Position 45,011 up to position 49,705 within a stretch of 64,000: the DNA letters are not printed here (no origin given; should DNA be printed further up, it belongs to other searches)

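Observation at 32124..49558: Triplicated three-gene cassette: PD40 beta-propeller + ATGA-coupled secreted hydrolase-like protein + giant PATR-repeat surface protein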

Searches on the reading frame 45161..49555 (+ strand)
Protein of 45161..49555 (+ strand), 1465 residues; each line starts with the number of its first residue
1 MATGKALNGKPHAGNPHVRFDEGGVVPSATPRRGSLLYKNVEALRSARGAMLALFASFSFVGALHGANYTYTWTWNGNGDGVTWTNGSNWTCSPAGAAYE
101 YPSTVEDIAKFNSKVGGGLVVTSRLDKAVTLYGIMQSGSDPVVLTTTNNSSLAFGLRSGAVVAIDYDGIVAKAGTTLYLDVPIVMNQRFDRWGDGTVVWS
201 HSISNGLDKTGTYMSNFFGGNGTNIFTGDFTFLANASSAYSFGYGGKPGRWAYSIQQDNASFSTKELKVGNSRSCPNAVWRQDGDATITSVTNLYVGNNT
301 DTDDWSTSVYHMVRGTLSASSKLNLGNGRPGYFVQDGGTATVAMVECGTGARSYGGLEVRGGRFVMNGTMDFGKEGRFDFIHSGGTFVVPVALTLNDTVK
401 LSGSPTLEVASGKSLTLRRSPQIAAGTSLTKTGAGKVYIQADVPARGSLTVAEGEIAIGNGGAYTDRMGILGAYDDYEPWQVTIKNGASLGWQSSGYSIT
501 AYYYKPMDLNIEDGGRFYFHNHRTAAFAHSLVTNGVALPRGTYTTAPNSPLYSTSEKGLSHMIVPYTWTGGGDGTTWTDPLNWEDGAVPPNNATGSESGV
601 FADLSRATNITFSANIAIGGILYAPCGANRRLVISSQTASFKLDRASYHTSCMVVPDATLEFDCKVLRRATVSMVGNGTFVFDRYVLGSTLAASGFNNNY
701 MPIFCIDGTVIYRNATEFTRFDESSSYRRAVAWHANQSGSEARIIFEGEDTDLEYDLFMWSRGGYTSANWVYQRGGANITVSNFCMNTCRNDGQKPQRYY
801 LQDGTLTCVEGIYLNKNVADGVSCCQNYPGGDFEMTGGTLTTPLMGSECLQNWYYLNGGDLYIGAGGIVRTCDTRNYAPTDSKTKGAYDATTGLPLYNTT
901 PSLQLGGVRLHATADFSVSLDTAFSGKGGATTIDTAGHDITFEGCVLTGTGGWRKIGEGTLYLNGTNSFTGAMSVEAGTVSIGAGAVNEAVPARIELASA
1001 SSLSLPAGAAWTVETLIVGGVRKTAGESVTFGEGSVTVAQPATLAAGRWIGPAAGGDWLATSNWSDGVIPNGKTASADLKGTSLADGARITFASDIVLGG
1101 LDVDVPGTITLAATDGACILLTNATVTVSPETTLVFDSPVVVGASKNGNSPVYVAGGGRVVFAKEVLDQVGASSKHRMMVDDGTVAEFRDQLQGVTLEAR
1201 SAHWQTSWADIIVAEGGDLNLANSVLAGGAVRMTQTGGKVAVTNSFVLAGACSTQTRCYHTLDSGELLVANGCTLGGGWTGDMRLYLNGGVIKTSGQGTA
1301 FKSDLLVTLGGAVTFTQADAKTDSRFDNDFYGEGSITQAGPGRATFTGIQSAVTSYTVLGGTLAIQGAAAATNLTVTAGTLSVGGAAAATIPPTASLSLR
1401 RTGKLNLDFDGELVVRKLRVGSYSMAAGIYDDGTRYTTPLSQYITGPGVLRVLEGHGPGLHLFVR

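Call 5: search_protein_families(library=pfam, proteins=[window:45161-49555:+], max_evalue=0.01)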
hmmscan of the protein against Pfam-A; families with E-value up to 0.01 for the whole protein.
window:45161-49555:+ (1465 aa): 1 family
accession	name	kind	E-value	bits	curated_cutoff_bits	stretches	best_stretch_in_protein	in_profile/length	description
PF12951.13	PATR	-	2e-07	31.3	27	1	955-982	3-30/30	Passenger-associated-transport-repeat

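Call 75: search_protein_families(library=pfam, proteins=[window:45161-49555:+], max_evalue=5)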
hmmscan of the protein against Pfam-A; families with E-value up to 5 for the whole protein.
window:45161-49555:+ (1465 aa): 1 family
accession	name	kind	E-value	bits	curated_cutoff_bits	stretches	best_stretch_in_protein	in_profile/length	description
PF12951.13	PATR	-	2e-07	31.3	27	1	955-982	3-30/30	Passenger-associated-transport-repeat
